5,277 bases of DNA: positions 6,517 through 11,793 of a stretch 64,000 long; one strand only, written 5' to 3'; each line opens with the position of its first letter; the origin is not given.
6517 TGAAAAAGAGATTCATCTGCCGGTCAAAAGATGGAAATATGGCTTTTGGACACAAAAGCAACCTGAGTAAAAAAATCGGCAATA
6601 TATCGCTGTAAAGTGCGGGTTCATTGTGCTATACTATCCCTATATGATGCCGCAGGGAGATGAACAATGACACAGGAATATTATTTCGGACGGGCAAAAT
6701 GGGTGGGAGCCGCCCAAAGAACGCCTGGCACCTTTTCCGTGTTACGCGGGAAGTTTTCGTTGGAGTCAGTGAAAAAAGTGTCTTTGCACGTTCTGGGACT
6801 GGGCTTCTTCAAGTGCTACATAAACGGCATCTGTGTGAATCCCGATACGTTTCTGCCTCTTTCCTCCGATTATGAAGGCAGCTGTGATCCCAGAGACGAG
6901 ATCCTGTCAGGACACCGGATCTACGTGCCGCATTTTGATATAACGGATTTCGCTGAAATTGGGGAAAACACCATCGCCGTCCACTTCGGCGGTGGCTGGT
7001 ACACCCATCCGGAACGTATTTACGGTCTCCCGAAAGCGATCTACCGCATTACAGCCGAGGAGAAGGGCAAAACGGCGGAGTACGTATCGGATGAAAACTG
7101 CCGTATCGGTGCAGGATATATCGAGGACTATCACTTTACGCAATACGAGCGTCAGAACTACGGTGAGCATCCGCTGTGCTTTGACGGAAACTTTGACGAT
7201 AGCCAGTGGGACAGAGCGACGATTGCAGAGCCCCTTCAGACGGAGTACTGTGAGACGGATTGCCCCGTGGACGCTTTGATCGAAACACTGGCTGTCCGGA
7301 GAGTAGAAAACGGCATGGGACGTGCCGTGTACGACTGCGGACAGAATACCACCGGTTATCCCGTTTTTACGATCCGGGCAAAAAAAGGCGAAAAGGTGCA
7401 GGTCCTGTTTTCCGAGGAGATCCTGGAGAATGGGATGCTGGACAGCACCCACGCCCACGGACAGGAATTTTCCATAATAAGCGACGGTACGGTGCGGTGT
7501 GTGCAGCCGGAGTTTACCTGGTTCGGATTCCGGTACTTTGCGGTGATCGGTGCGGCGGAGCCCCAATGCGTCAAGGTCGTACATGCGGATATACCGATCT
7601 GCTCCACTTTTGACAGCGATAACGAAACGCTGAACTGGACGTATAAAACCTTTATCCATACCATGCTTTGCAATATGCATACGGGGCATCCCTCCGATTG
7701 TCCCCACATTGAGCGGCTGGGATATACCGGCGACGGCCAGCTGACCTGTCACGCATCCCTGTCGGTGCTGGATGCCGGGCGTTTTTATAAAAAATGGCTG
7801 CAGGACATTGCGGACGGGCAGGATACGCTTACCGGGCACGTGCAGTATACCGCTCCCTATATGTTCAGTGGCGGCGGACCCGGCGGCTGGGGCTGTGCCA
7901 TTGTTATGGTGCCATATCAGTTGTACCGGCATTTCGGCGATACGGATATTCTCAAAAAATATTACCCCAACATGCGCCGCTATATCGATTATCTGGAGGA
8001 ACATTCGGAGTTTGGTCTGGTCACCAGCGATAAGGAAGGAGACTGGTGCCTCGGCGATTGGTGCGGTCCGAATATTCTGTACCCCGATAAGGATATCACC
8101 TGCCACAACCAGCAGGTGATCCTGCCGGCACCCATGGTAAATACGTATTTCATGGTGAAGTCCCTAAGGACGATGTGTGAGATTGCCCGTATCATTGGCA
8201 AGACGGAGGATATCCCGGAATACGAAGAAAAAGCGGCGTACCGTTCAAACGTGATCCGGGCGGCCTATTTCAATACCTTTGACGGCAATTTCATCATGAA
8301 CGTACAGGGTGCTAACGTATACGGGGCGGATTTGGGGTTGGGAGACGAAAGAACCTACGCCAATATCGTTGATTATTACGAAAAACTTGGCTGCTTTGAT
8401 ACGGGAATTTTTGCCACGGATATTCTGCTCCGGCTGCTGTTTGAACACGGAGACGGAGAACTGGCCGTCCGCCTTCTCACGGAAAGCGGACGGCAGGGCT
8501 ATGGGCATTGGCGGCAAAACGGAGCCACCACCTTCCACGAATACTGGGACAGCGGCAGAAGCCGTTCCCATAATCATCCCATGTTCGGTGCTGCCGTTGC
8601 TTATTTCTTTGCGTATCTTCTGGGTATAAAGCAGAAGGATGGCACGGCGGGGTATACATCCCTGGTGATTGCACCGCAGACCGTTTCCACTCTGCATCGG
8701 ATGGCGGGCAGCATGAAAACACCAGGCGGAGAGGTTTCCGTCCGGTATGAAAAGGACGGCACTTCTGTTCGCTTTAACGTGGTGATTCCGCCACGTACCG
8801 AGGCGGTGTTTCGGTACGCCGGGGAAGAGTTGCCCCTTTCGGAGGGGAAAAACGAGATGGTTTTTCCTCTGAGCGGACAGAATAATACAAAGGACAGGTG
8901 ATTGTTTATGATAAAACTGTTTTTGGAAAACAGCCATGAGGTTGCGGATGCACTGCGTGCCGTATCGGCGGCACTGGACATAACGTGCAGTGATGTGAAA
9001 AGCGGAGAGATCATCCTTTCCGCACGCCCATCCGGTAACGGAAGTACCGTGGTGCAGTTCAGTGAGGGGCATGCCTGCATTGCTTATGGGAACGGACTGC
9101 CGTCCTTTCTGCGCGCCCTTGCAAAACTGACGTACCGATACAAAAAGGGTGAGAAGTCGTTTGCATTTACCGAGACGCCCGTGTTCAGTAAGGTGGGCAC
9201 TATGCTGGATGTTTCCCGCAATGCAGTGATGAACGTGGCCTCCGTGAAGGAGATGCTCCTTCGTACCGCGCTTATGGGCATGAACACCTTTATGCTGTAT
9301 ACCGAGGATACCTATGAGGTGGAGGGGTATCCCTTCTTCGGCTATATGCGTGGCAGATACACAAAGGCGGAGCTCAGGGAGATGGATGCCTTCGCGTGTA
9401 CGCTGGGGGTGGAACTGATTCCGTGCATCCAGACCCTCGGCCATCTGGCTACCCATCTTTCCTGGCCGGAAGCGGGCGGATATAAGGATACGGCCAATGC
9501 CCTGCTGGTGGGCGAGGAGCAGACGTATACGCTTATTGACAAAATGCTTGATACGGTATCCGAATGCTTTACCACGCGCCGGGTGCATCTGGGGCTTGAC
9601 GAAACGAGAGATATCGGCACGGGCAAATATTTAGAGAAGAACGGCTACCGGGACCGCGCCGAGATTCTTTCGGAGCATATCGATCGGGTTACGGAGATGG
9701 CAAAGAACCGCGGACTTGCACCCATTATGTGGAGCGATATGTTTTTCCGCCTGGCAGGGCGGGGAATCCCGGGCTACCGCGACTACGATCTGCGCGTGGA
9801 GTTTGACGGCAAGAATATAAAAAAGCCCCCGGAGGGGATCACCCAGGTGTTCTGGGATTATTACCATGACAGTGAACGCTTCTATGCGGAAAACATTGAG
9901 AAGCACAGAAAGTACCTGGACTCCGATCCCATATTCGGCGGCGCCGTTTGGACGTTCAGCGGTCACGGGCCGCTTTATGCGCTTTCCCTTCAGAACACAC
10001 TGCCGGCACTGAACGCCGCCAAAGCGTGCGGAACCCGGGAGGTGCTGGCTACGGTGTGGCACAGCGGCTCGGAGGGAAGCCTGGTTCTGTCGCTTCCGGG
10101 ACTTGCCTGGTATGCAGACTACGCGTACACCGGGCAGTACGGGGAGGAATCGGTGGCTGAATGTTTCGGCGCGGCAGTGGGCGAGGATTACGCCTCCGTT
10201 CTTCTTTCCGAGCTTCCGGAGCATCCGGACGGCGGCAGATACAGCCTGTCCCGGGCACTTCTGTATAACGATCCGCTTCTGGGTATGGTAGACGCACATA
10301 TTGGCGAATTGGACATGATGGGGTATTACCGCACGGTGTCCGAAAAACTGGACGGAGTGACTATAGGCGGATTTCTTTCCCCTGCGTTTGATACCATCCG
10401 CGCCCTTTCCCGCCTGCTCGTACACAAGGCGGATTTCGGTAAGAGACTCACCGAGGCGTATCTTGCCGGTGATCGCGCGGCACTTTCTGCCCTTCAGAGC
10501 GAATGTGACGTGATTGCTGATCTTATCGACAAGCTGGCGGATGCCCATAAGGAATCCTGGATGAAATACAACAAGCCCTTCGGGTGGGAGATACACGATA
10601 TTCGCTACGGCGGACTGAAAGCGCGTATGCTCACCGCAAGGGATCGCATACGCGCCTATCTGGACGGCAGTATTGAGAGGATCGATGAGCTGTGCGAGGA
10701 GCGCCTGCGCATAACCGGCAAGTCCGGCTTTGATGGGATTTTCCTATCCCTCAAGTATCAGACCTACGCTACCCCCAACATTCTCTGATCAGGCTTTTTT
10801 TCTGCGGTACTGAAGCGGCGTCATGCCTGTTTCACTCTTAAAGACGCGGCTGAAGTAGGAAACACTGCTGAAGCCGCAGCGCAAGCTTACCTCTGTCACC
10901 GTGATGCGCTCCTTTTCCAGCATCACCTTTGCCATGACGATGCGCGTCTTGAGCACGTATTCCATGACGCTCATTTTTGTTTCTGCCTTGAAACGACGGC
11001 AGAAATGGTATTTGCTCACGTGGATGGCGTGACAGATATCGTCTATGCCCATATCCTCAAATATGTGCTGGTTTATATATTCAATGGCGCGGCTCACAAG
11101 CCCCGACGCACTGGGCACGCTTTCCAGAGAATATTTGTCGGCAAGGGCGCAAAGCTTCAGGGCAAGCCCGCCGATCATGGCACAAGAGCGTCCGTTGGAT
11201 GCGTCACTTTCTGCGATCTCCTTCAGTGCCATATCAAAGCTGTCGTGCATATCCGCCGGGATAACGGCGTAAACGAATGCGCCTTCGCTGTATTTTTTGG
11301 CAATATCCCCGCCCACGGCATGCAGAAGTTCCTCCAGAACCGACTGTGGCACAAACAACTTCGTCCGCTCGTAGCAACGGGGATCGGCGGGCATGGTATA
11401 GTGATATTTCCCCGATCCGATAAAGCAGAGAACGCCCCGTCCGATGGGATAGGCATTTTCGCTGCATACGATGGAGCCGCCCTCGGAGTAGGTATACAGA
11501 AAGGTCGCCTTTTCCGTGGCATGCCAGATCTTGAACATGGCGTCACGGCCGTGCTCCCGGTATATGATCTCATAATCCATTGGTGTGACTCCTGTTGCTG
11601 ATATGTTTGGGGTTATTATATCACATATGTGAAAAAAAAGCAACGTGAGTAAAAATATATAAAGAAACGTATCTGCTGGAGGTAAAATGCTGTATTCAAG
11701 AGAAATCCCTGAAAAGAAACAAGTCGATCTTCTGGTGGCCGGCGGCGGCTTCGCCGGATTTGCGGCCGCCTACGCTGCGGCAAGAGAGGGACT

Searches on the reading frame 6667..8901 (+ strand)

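Call 27: search_protein_families(library=pfam, proteins=[window:6667-8901:+], max_evalue=0.01)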
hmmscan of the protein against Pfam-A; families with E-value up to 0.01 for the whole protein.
window:6667-8901:+ (744 aa): 4 families
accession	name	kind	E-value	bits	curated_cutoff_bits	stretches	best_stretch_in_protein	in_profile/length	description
PF17389.8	Bac_rhamnosid6H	-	2.5e-70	237.9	24.5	1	313-650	4-338/339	Bacterial alpha-L-rhamnosidase 6 hairpin glycosidase domain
PF05592.18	Bac_rhamnosid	-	1.4e-14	54.3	22.2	1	217-297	5-88/102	Bacterial alpha-L-rhamnosidase concanavalin-like domain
PF08531.16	Bac_rhamnosid_N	-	2e-11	44.5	25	1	34-198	2-164/172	Alpha-L-rhamnosidase N-terminal domain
PF17390.7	Bac_rhamnosid_C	-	2.4e-09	37.3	22.1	1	653-714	1-60/78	Bacterial alpha-L-rhamnosidase C-terminal domain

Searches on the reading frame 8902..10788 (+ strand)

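Call 27: search_protein_families(library=pfam, proteins=[window:8902-10788:+], max_evalue=0.01)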
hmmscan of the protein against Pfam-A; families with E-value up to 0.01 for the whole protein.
window:8902-10788:+ (628 aa): 2 families
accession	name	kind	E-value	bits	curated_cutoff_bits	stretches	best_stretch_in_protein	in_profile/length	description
PF18088.7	Glyco_H_20C_C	-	4.6e-47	160.8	27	1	447-609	23-187/194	Glycoside Hydrolase 20C C-terminal domain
PF00728.28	Glyco_hydro_20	-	6.9e-14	52.4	22.3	1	99-281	5-223/348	Glycosyl hydrolase family 20, catalytic domain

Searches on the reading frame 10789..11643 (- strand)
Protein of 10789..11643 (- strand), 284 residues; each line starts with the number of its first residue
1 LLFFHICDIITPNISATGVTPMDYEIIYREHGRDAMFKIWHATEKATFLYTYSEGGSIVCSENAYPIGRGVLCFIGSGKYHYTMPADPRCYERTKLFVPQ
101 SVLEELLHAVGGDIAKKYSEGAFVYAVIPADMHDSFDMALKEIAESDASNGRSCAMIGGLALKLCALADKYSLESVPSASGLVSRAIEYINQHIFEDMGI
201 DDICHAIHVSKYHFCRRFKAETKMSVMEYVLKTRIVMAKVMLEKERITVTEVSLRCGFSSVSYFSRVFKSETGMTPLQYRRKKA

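Call 104: search_protein_families(library=pfam, proteins=[window:10789-11643:-], max_evalue=0.001)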
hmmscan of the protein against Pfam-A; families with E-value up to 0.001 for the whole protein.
window:10789-11643:- (284 aa): 2 families
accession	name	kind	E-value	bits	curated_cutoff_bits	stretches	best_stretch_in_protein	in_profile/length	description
PF00165.29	HTH_AraC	-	1.4e-23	82.9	26.6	2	243-281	2-42/42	Bacterial regulatory helix-turn-helix proteins, AraC family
PF12833.13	HTH_18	-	1.6e-21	76.8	33.6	1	204-282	2-80/80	Helix-turn-helix domain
